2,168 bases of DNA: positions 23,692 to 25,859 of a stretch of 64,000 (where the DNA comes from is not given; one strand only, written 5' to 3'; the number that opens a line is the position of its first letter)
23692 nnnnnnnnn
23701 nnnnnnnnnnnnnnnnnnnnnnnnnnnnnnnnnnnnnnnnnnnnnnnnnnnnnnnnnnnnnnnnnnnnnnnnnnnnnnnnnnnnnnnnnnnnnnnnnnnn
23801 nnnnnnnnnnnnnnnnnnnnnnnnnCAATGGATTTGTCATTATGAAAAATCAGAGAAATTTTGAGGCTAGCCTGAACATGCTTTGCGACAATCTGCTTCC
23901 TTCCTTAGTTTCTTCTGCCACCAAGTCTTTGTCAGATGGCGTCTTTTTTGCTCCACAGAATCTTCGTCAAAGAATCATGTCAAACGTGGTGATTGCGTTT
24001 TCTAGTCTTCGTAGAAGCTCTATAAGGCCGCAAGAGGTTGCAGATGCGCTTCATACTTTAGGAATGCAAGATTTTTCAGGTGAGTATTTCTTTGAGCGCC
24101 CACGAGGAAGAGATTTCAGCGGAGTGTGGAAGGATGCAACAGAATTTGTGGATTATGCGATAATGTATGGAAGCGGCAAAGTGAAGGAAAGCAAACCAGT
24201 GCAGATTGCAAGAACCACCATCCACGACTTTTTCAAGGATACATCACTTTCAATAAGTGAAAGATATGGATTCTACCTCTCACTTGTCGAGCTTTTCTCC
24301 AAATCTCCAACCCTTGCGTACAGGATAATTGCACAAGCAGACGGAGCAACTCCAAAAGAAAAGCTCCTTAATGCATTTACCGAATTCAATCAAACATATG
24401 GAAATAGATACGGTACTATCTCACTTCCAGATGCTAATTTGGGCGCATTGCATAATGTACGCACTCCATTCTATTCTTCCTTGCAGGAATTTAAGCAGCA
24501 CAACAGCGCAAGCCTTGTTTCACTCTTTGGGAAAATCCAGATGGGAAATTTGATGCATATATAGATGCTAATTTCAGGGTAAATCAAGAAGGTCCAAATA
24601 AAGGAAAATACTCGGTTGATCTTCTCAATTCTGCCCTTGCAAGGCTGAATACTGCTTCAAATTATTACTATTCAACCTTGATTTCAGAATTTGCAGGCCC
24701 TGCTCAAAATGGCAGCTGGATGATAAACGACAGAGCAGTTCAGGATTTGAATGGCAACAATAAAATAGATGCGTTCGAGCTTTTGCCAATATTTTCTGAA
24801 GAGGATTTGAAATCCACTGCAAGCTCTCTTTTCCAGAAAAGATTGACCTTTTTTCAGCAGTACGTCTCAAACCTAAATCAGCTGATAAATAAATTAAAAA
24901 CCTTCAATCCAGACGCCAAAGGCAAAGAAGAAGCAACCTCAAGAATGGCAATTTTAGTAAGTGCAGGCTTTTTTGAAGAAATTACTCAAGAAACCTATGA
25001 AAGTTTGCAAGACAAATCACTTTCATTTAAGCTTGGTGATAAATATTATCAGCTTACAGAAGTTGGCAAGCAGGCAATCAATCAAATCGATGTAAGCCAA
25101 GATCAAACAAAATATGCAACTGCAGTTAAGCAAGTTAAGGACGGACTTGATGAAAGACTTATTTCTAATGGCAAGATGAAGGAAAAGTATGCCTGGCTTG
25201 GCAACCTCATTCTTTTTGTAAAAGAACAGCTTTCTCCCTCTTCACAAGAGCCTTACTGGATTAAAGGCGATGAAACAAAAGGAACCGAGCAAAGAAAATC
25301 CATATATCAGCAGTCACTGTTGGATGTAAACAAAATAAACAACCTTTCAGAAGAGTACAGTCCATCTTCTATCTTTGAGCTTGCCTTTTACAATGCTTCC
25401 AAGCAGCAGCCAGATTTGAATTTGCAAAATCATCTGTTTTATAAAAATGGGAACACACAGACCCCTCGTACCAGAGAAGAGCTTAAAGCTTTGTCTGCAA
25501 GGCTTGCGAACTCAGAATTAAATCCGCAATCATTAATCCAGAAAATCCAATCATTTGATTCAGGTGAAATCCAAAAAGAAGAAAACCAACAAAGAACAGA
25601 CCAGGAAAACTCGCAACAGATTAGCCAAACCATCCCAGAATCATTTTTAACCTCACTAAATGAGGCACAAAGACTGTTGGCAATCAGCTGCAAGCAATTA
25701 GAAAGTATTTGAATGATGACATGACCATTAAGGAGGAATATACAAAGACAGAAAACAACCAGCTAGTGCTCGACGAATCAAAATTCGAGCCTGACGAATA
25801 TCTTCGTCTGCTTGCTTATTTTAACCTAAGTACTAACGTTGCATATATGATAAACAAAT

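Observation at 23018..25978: A second ORFan block contains a probable frameshifted gene and sits next to a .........-like ORF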

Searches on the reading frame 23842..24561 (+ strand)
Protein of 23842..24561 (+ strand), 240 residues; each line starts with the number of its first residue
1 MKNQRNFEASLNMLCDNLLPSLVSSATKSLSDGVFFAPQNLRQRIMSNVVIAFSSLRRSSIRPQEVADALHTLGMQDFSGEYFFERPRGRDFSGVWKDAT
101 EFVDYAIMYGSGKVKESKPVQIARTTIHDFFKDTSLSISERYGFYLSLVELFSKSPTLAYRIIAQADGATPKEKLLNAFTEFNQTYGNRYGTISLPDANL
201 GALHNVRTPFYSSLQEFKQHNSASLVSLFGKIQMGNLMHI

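Call 11: search_protein_families(library=pfam, proteins=[window:23842-24561:+], max_evalue=0.1)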
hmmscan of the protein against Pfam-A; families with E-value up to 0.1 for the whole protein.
window:23842-24561:+ (240 aa): 1 family
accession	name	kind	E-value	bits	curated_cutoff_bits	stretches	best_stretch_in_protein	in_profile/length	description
PF22885.1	DUF7020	-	0.06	14.1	25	0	120-197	7-74/131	Domain of unknown function (DUF7020)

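Call 54: list_cluster_members(proteins=[P0065, window:23842-24561:+, window:23559-23822:+, window:25709-25975:+, window:25721-25975:+, P0001, P0003])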
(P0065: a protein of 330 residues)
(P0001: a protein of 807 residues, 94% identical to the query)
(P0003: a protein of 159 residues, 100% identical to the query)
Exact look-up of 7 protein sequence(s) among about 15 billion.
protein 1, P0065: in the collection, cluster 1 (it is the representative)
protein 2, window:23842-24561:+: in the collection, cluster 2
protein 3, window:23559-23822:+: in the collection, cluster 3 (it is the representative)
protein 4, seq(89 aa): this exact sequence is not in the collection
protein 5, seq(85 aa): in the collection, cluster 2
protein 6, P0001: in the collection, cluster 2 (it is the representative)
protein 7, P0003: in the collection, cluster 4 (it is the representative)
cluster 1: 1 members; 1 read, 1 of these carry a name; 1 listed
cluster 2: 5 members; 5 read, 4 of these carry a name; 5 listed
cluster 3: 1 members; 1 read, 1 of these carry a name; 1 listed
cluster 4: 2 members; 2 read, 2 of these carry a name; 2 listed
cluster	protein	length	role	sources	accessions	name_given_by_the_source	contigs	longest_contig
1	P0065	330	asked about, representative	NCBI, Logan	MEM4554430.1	MAG: hypothetical protein QXT25_01095 [Candidatus Anstonellaceae archaeon]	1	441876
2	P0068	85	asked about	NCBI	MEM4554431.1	MAG: hypothetical protein QXT25_01100 [Candidatus Anstonellaceae archaeon]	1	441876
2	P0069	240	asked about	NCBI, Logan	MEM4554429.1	MAG: hypothetical protein QXT25_01090 [Candidatus Anstonellaceae archaeon]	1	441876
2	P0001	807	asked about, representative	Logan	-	-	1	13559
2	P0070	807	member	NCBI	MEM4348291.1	MAG: hypothetical protein QXN37_01850 [Candidatus Anstonellaceae archaeon]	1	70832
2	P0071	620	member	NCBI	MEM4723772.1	MAG: hypothetical protein QXP01_02035, partial [Candidatus Hadarchaeum sp.]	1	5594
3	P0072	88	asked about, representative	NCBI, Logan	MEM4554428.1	MAG: hypothetical protein QXT25_01085 [Candidatus Anstonellaceae archaeon]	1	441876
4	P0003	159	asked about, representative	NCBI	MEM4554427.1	MAG: hypothetical protein QXT25_01080 [Candidatus Anstonellaceae archaeon]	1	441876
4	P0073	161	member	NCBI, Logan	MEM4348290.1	MAG: hypothetical protein QXN37_01845 [Candidatus Anstonellaceae archaeon]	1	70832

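Call 56: find_encoding_contigs(protein=window:23842-24561:+, flank=3000, max_places=6)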
Protein window:23842-24561:+ (240 aa): 1 contig read that carries it; 1 place shown.
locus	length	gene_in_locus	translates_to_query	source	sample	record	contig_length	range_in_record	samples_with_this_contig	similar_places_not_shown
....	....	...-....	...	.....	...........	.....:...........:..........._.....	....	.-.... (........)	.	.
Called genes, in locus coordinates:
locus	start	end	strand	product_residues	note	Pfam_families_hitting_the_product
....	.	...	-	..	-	?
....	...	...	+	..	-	-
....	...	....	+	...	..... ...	-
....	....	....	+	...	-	-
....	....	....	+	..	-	?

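Call 60: find_encoding_contigs(protein=P0070, flank=10000, max_places=2)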
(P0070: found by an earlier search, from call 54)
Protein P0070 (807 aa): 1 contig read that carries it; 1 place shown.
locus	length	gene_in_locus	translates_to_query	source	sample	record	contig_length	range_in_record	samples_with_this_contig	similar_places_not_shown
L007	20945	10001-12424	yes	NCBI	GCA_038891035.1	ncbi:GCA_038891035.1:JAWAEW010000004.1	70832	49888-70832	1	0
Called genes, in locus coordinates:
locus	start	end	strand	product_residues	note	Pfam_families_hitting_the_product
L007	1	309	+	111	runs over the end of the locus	PF18912:DZR_2 (faint), PF13248:Zn_ribbon_3 (faint), PF10571:UPF0547 (faint), PF12773:DZR, PF13240:Zn_Ribbon_1 (weak)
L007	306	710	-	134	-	PF12172:zf-ChsH2, PF01796:OB_ChsH2_C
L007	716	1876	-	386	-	PF00108:Thiolase_N, PF00109:ketoacyl-synt (weak), PF02803:Thiolase_C, PF22691:Thiolase_C_1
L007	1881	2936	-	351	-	PF01154:HMG_CoA_synt_N, PF08541:ACP_syn_III_C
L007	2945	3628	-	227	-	PF01381:HTH_3 (weak), PF12844:HTH_19 (weak)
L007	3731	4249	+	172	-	PF06559:DCD_N, PF22769:DCD, PF00692:dUTPase (weak)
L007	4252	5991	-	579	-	PF00009:GTP_EFTU, PF01926:MMR_HSR1, PF03144:GTP_EFTU_D2 (faint), PF11987:IF-2, PF14578:GTP_EFTU_D4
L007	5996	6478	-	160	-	PF22769:DCD, PF00692:dUTPase (weak)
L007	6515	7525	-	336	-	PF01569:PAP2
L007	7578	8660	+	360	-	PF13646:HEAT_2, PF02985:HEAT (faint)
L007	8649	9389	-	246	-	PF01435:Peptidase_M48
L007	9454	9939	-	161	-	-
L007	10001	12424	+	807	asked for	-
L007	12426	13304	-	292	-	PF01545:Cation_efflux, PF16916:ZT_dimer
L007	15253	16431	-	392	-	PF00512:HisKA (faint), PF13581:HATPase_c_2 (weak), PF02518:HATPase_c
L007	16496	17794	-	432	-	PF01336:tRNA_anti-codon, PF00152:tRNA-synt_2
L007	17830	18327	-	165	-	-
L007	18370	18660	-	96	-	PF01918:Alba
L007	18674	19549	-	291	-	PF04312:DUF460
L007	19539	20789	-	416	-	PF00483:NTP_transferase, PF12804:NTP_transf_3, PF24894:Hexapep_GlmU (faint), PF25084:LbH_EIF2B, PF25087:GMPPB_C, PF00132:Hexapep, PF14602:Hexapep_2 (faint)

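Call 61: find_encoding_contigs(protein=P0071, flank=6000, max_places=2)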
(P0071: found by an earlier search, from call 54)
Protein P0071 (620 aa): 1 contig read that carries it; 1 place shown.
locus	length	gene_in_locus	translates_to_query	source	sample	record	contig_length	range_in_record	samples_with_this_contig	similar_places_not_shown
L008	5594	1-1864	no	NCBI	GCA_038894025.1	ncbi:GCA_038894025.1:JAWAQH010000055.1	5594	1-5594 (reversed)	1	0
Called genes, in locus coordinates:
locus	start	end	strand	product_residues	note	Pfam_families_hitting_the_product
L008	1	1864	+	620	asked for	?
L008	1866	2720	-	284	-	PF01545:Cation_efflux, PF16916:ZT_dimer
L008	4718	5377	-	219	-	PF00730:HhH-GPD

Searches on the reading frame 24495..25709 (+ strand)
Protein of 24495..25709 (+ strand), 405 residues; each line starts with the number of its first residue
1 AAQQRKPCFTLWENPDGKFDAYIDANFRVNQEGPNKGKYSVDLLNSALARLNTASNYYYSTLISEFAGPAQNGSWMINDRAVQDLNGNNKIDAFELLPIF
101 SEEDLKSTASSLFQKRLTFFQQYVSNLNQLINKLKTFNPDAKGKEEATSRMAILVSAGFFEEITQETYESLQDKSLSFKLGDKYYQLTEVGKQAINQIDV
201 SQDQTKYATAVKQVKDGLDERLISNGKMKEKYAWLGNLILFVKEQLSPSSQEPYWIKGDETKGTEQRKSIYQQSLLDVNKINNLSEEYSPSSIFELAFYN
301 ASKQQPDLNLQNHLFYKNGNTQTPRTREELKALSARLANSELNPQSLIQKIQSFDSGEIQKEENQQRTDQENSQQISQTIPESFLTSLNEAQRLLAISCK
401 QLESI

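Call 11: search_protein_families(library=pfam, proteins=[window:24495-25709:+], max_evalue=0.1)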
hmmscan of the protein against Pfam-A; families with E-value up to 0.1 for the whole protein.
window:24495-25709:+ (405 aa): 1 family
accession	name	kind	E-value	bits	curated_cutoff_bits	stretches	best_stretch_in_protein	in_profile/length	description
PF24497.1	MIT_ATG1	-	0.018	15.6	27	0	345-394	74-123/128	ATG1, MIT domain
